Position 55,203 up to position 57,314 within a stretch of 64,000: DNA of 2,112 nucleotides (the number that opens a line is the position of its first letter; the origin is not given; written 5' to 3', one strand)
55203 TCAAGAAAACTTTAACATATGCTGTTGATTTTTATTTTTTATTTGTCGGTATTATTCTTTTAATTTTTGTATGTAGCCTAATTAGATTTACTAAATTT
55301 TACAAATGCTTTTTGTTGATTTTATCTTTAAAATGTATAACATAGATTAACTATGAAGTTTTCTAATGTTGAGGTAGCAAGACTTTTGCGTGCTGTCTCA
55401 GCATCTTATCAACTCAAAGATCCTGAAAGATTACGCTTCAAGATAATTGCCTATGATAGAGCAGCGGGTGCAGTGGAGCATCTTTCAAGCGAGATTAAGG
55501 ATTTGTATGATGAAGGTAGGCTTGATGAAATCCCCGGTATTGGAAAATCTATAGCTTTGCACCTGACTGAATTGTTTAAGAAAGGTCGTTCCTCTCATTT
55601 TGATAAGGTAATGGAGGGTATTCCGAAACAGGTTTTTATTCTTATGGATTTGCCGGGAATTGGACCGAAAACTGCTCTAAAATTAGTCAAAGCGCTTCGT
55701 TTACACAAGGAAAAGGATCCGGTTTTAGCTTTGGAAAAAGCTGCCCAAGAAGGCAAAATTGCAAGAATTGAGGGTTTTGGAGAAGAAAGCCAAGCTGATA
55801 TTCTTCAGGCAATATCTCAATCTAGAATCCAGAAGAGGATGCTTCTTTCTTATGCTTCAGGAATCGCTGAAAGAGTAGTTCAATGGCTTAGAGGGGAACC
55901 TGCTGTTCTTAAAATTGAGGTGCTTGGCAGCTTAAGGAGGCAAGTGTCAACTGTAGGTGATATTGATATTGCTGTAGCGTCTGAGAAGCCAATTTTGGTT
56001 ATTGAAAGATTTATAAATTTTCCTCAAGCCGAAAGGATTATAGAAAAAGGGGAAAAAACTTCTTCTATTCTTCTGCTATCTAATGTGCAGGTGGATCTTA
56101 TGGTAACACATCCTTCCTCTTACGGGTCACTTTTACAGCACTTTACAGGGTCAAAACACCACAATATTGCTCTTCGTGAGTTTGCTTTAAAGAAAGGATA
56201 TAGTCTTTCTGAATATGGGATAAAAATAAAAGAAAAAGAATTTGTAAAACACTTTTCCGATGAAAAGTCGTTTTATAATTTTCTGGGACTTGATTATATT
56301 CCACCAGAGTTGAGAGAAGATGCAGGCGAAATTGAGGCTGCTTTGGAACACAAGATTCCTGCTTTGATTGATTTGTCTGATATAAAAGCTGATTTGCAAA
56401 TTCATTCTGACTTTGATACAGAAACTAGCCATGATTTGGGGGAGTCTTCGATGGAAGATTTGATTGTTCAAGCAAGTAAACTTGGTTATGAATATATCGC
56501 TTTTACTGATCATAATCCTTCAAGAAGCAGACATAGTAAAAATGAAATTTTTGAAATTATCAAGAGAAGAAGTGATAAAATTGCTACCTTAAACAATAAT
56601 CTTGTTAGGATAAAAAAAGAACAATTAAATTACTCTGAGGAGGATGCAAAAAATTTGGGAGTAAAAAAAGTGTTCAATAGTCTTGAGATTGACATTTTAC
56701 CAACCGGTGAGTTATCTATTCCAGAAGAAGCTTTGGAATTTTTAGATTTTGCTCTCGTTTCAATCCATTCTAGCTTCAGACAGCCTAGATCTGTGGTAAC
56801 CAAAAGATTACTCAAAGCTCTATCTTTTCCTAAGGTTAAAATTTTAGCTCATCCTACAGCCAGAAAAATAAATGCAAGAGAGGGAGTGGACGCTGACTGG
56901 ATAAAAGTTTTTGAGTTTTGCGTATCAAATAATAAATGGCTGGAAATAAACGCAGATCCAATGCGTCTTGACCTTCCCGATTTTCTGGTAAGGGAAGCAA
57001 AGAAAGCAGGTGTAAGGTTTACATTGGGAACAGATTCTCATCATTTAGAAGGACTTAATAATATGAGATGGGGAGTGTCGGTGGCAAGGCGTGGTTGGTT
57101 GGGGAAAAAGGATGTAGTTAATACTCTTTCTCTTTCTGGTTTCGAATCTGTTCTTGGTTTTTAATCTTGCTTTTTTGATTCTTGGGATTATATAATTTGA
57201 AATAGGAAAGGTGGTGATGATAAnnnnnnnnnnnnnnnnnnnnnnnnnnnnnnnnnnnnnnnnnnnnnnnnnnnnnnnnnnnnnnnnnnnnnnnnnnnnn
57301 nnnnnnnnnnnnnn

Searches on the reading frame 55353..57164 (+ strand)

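Call 78: search_protein_families(library=pfam, proteins=[window:55353-57164:+], max_evalue=0.0001)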
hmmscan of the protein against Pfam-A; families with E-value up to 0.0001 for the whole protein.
window:55353-57164:+ (603 aa): 5 families
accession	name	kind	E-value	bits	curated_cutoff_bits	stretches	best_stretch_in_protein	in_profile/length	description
PF14791.11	DNA_pol_B_thumb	-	1.1e-21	76.8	25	1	261-322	2-63/63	DNA polymerase beta thumb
PF14716.13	HHH_8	-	1.1e-12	48.5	30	1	5-79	3-72/73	Helix-hairpin-helix domain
PF14520.12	HHH_5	-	3.4e-10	40.7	27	1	56-116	3-56/57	Helix-hairpin-helix domain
PF02811.25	PHP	-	2.3e-06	28.5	26.4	1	347-533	1-162/164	PHP domain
PF00633.29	HHH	-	5.9e-05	23.2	24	0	91-110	7-26/30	Helix-hairpin-helix motif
